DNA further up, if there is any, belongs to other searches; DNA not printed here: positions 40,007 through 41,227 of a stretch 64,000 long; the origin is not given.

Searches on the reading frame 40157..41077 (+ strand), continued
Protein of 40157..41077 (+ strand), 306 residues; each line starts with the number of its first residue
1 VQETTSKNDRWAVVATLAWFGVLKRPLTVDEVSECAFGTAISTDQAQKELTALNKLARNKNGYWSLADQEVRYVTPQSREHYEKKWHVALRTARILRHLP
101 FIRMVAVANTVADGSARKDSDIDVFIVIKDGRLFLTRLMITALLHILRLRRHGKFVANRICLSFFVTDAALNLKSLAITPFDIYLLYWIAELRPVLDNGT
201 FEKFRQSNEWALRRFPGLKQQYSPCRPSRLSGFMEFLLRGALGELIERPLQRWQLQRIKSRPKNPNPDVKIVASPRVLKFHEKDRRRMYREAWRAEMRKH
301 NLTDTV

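Call 32: find_related_loci(query=A1, collection=genome_contigs, flank=4000)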
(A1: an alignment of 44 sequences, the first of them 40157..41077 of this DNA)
Query A1 (306 aa) in genome_contigs; peptide patterns used: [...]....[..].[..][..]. (x = any residue, [..] = any of these).
425 stretches matched a pattern; 409 encode a relative of the query (tblastn E <= 1e-3); the best 80 are kept; 80 distinct loci.
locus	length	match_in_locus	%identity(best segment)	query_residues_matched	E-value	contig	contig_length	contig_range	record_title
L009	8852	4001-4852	43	11-293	4e-72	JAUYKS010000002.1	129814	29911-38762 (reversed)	MAG: bacterium isolate C24_metabat.bin.208 C24_k141_715722, whole genome shotgun sequence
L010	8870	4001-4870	41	11-298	1e-69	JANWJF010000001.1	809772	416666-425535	MAG: Candidatus Saccharimonadia bacterium isolate CRAIB_MAG60 c_000000093432, whole genome shotgun sequence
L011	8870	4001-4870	45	11-298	5e-69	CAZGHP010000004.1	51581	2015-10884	MAG TPA_asm: uncultured Candidatus Saccharibacteria bacterium isolate SRP136066_co1_225 genome assembly, contig: NODE_41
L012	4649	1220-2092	44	11-298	2e-67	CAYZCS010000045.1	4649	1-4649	MAG TPA_asm: uncultured Candidatus Saccharibacteria bacterium isolate SRP284430_co1_211 genome assembly, contig: NODE_17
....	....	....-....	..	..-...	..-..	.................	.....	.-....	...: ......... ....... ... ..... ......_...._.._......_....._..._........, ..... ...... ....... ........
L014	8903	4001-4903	37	12-297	2e-57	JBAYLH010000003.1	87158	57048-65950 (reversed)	MAG: Candidatus Buchananbacteria bacterium isolate SO_2016_GW1_99 scaffold00611_OW334_2016, whole genome shotgun sequenc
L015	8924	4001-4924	37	12-304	1e-56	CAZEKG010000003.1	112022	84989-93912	MAG TPA_asm: uncultured Gammaproteobacteria bacterium isolate SRP170004_co1_594 genome assembly, contig: NODE_182_length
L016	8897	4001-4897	37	4-294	6e-54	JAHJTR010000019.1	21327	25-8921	MAG: Patescibacteria group bacterium isolate OS_PC_MetaG.mb.61 OS_PC_MetaG.mb.61_k141_41240, whole genome shotgun sequen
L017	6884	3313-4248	35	12-304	1e-53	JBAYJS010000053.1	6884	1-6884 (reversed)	MAG: Candidatus Buchananbacteria bacterium isolate SO_2016_GW1_61 scaffold21058_OW334_2016, whole genome shotgun sequenc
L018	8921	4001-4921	38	12-304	5e-53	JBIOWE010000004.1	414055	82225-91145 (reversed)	MAG: Patescibacteria group bacterium isolate MAG090 k127_1662334, whole genome shotgun sequence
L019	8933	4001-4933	35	12-299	6e-53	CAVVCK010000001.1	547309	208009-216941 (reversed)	MAG: uncultured bacterium isolate MFD02416.bin.1.123 genome assembly, contig: contig_35454, whole genome shotgun sequenc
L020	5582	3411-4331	35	12-304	1e-52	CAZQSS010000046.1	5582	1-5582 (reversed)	MAG TPA_asm: uncultured Gammaproteobacteria bacterium isolate binchicken_co248_149 genome assembly, contig: NODE_25508_l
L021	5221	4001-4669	40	73-293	6e-52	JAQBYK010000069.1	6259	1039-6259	MAG: bacterium isolate casp150-mb.315 NODE_30487_length_6259_cov_0.063474, whole genome shotgun sequence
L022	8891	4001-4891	37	12-293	1e-51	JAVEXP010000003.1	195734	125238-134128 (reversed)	MAG: Patescibacteria group bacterium isolate BF4_175 NODE_129_length_195734_cov_10.012638_Biofilm4, whole genome shotgun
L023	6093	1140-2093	33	1-299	7e-52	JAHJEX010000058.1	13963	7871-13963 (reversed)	MAG: Patescibacteria group bacterium isolate Modern_marine_glass_biofilm.mb.144 Modern_marine_gla.mb.144_k141_721447, wh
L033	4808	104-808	40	61-293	5e-51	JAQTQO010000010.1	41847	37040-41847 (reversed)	MAG: Patescibacteria group bacterium isolate STB_141 NODE_1915_length_41847_cov_3.876270_Sandtown_B, whole genome shotgu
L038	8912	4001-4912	34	12-299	7e-50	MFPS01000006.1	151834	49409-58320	MAG: Candidatus Magasanikbacteria bacterium RIFCSPHIGHO2_01_FULL_33_34 rifcsphigho2_01_scaffold_345, whole genome shotgu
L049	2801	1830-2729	36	12-305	4e-49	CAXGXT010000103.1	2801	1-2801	MAG TPA_asm: uncultured bacterium isolate ERR594345_concoct_111 genome assembly, contig: ERZ11848503.41407, whole genome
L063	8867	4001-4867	34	12-284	8e-48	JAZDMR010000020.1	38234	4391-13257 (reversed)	MAG: bacterium isolate MEGAHIT-group-0.67 k141_13170913, whole genome shotgun sequence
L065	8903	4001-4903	33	12-302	3e-48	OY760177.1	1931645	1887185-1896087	MAG: Candidatus Gracilibacteria bacterium isolate ba77f91b-d06a-446b-8ae6-f296fa1be4ef genome assembly, chromosome: 1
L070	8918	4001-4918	35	12-301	1e-47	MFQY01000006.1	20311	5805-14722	MAG: Candidatus Magasanikbacteria bacterium RIFOXYC2_FULL_40_16 rifoxyc2_full_scaffold_1413, whole genome shotgun sequen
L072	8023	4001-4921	32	12-299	8e-48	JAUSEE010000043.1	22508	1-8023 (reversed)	MAG: Candidatus Buchananbacteria bacterium isolate E14_maxbin.167 E14_k141_866049, whole genome shotgun sequence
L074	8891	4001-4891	34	12-293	1e-47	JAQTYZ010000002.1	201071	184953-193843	MAG: Patescibacteria group bacterium isolate STC_49 NODE_150_length_201071_cov_4.665260_Sandtown_C, whole genome shotgun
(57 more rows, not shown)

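Call 36: fold_search(model_id=the predicted structure, library=pdb)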
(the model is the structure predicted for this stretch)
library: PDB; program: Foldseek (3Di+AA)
matches with E <= 10: 437; with E <= 0.001: 0
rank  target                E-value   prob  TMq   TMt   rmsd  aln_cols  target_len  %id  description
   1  6fzb_B                4.2e-03  0.93  0.25  0.28  14.9       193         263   16  AadA in complex with ATP, magnesium and streptomycin (released 2018-06-13)
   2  7ae9_G                4.7e-03  0.96  0.23  0.42  15.3       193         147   18  Crystal structure of mono-AMPylated HEPN(R46E) toxin in complex with MNT antitoxin (released 2020-12-30)
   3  6fzb_A                5.0e-03  0.94  0.25  0.28  13.7       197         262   15  AadA in complex with ATP, magnesium and streptomycin (released 2018-06-13)
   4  5g4a_B                5.6e-03  0.89  0.25  0.29  16.9       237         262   13  AadA in complex with ATP and magnesium (released 2017-11-29)
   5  5luh_A                5.6e-03  0.85  0.25  0.28  16.9       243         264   13  AadA E87Q in complex with ATP, calcium and streptomycin (released 2018-01-17)
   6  5luh_B                6.0e-03  0.90  0.24  0.27  14.9       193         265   14  AadA E87Q in complex with ATP, calcium and streptomycin (released 2018-01-17)
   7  5lpa_A                7.5e-03  0.72  0.25  0.28  17.1       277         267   13  AadA E87Q in complex with ATP, calcium and dihydrostreptomycin (released 2018-01-17)
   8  7bxo_A                7.9e-03  0.99  0.25  0.52   4.8       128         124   10  Crystal structure of the toxin-antitoxin with AMP-PNP (released 2020-09-30)
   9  7bxo_E                9.9e-03  0.99  0.24  0.50   4.7       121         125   12  Crystal structure of the toxin-antitoxin with AMP-PNP (released 2020-09-30)
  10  5g4a_A                1.1e-02  0.77  0.24  0.28  17.0       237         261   13  AadA in complex with ATP and magnesium (released 2017-11-29)
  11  7ae9_H                1.1e-02  0.91  0.23  0.44  15.0       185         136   16  Crystal structure of mono-AMPylated HEPN(R46E) toxin in complex with MNT antitoxin (released 2020-12-30)
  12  2rff                  1.4e-02  1.00  0.27  0.65   4.1       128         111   12  Crystal structure of a putative nucleotidyltransferase (NP_343093.1) from Sulfolobus solfataricus at 1.40 A resolution (released 2007-10-16)
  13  9dbj_C                1.7e-02  1.00  0.23  0.31   4.2       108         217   17  Structure of Hailong HalB R164A mutant with non-hydrolyzable dATP (released 2025-05-07)
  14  4cs6                  1.7e-02  0.77  0.24  0.27  15.0       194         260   14  Crystal structure of AadA - an aminoglycoside adenyltransferase (released 2015-03-25)
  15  2g7u_C                1.9e-02  0.89  0.13  0.16  12.1       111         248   18  2.3 A structure of putative catechol degradative operon regulator from Rhodococcus sp. RHA1 (released 2006-04-04)
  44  1wot_MODEL_1_A        2.4e-01  0.54  0.18  0.44   4.9        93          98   25  Structure of putative minimal nucleotidyltransferase (released 2004-09-07)
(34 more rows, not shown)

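Call 40: search_protein_families(library=pfam, alignment_id=A3, max_evalue=0.001)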
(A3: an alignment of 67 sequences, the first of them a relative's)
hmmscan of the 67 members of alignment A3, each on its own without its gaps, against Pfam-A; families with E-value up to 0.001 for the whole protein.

A. member 1, L010:4979-7537:+ (852 aa): 0 families

B. families by the number of members that match (of 67 scanned): 55 families (the first 25 are shown)
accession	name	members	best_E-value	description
PF04932.20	Wzy_C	27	6.5e-24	O-Antigen ligase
PF14714.11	KH_dom-like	24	1e-27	KH-domain-like of EngA bacterial GTPase enzymes, C-terminal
PF01926.29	MMR_HSR1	22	6e-61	50S ribosome-binding GTPase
PF02421.24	FeoB_N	22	3.9e-31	Ferrous iron transport protein B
PF00009.33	GTP_EFTU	22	5.4e-25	Elongation factor Tu GTP binding domain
PF04548.22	AIG1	22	1.5e-17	AIG1 family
PF00350.29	Dynamin_N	22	4.4e-17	Dynamin family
PF03193.22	RsgA_GTPase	22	4e-12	RsgA GTPase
PF08477.19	Roc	22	2.2e-10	Ras of Complex, Roc, domain of DAPkinase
PF00071.28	Ras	21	1e-12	Ras family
PF00005.33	ABC_tran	20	1.2e-07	ABC transporter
PF16897.10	MMR_HSR1_Xtn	18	1.2e-08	C-terminal region of MMR_HSR1 domain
PF10662.15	PduV-EutP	17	3.7e-07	Ethanolamine utilisation - propanediol utilisation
PF09439.16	SRPRB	15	7.1e-06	Signal recognition particle receptor beta subunit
PF19993.5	DO-GTPase2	13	1.2e-06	Double-GTPase 2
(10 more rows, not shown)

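Call 42: search_protein_families(library=pfam, alignment_id=A4, max_evalue=0.001)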
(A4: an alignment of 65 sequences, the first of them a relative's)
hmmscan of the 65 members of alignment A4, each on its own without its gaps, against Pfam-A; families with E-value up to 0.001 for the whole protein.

A. member 1, L010:1011-3164:- (717 aa): 0 families

B. families by the number of members that match (of 65 scanned): 60 families (the first 25 are shown)
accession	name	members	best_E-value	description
PF08459.17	UvrC_RNaseH_dom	22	2.8e-53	UvrC RNAse H endonuclease domain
PF22920.2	UvrC_RNaseH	22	3.9e-33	UvrC Ribonuclease H-like domain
PF02151.25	UVR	22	4.6e-10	UvrB/uvrC motif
PF01541.30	GIY-YIG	21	5.7e-15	GIY-YIG catalytic domain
PF02096.25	60KD_IMP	17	8.3e-56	60Kd inner membrane protein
PF13673.13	Acetyltransf_10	17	9.7e-13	Acetyltransferase (GNAT) domain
PF13508.13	Acetyltransf_7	16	1.8e-12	Acetyltransferase (GNAT) domain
PF00583.31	Acetyltransf_1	16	2.5e-12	Acetyltransferase (GNAT) family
PF02646.22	RmuC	6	4.9e-57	RmuC family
PF17755.6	UvrA_DNA-bind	4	1e-37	UvrA DNA-binding domain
PF17760.6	UvrA_inter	4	1.4e-36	UvrA interaction domain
PF01551.29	Peptidase_M23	4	8.1e-35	Peptidase family M23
PF00005.33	ABC_tran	4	8.9e-26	ABC transporter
PF02463.25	SMC_N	4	8e-15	RecF/RecN/SMC N terminal domain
PF13304.12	AAA_21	4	3.9e-09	AAA domain, putative AbiEii toxin, Type IV TA system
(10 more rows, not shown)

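Call 45: search_protein_families(library=pfam, alignment_id=A1, max_evalue=1)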
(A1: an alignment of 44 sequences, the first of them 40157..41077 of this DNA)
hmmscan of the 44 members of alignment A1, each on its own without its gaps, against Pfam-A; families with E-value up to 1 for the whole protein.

A. member 1, window:40157-41077:+ (306 aa): 2 families
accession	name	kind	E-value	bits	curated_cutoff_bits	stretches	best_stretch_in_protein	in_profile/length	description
PF18765.7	Polbeta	-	0.0062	17.1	26.9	1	102-151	13-62/93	Polymerase beta, Nucleotidyltransferase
PF01909.29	NTP_transf_2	-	0.016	16.1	21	1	112-132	24-46/93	Nucleotidyltransferase domain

B. families by the number of members that match (of 44 scanned): 14 families
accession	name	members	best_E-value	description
PF01909.29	NTP_transf_2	30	0.00036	Nucleotidyltransferase domain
PF18765.7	Polbeta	16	0.00027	Polymerase beta, Nucleotidyltransferase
PF19981.4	DUF6417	2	0.012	Family of unknown function (DUF6417)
PF07704.17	PSK_trans_fac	1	0.072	Rv0623-like transcription factor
PF05462.17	Dicty_CAR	1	0.077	Slime mold cyclic AMP receptor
PF04564.21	U-box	1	0.13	U-box domain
PF19887.4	DUF6360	1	0.2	Family of unknown function (DUF6360)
PF06888.18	Put_Phosphatase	1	0.2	Putative Phosphatase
PF13953.12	PapC_C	1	0.22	PapC C-terminal domain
PF23461.1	ZMYND11_CC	1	0.28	ZMYND11 protein coiled-coil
PF21982.2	RecX_HTH1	1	0.29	RecX, first three-helix domain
PF21706.3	FCSD_central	1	0.32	Sulfide dehydrogenase [flavocytochrome c] flavoprotein chain, central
PF03814.21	KdpA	1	0.39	Potassium-transporting ATPase A subunit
PF06203.19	CCT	1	0.69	CCT motif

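Call 48: search_protein_families(library=pfam, proteins=[L014:4926-5564:+, L022:4888-5559:+, L074:4921-5559:+, L063:4941-5570:+, L065:4960-5664:+, L033:869-1264:+, L070:4963-5343:+, L014:2917-3969:+, L049:742-1809:+, L007:6368-7405:+], max_evalue=0.01)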
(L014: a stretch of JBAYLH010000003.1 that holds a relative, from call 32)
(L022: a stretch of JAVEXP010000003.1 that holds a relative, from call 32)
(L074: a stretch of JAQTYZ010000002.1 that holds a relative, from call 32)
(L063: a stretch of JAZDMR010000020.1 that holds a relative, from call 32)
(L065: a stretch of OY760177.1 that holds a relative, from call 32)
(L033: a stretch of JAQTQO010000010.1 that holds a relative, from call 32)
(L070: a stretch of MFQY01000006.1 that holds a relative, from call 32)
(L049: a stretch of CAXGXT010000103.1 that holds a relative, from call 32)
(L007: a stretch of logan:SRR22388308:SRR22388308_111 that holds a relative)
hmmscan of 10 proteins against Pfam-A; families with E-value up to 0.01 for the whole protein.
L014:4926-5564:+ (212 aa): 1 family
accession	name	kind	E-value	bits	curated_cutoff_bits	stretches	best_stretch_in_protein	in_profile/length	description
PF09997.14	DUF2238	-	6e-05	23.4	26.4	1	44-173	1-133/140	Predicted membrane protein (DUF2238)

L022:4888-5559:+ (223 aa): 1 family
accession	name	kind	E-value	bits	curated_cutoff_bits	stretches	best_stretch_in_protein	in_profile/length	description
PF09997.14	DUF2238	-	0.0027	18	26.4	1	58-176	3-121/140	Predicted membrane protein (DUF2238)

L074:4921-5559:+ (212 aa): 0 families

L063:4941-5570:+ (209 aa): 2 families
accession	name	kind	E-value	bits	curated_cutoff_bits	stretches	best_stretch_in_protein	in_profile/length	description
PF00881.29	Nitroreductase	-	2.1e-26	93.5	23.5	1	13-188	2-167/167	Nitroreductase family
PF14512.11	TM1586_NiRdase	-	0.00082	19.5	27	0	26-63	154-191/215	Putative TM nitroreductase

L065:4960-5664:+ (234 aa): 2 families
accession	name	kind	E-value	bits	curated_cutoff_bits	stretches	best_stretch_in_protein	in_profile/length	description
PF13545.12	HTH_Crp_2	-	8.7e-13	48.5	27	1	149-224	1-69/70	Crp-like helix-turn-helix domain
PF00027.35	cNMP_binding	-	7.7e-08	32.7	27.5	1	45-117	17-89/89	Cyclic nucleotide-binding domain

L033:869-1264:+ (131 aa): 2 families
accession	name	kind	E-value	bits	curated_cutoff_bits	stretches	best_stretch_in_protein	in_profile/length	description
PF04480.18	DUF559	-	1.9e-24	86.1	20.6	1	14-111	7-108/109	Protein of unknown function (DUF559)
PF18741.7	MTES_1575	-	7.4e-06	26.4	38.2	1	41-108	15-93/96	REase_MTES_1575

L070:4963-5343:+ (126 aa): 3 families
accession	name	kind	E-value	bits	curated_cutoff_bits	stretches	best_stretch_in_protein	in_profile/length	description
PF04480.18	DUF559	-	1.2e-34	118.8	20.6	1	14-120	4-108/109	Protein of unknown function (DUF559)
PF18741.7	MTES_1575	-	6.6e-09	36.2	38.2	1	42-120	13-96/96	REase_MTES_1575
PF10881.14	DUF2726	-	0.0015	18.8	24.7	1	49-114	57-121/126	Protein of unknown function (DUF2726)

L014:2917-3969:+ (350 aa): 3 families
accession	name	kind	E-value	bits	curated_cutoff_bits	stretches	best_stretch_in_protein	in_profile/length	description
PF02646.22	RmuC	-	2.4e-53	181.6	26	1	47-326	2-272/291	RmuC family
PF09769.14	ApoO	-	0.0017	18.7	31.4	0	42-95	14-67/131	Apolipoprotein O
PF24611.2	Spectrin_Anc-1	-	0.0085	16.8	33.2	0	45-107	24-85/115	Nuclear anchorage protein 1, spectrin-like repeat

L049:742-1809:+ (355 aa): 2 families
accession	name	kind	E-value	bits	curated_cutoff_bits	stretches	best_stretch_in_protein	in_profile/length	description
PF02646.22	RmuC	-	1.4e-51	175.8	26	1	53-328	2-271/291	RmuC family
PF12097.14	DUF3573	-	0.008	15.5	26.6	0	30-116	28-112/383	Protein of unknown function (DUF3573)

L007:6368-7405:+ (345 aa): 0 families
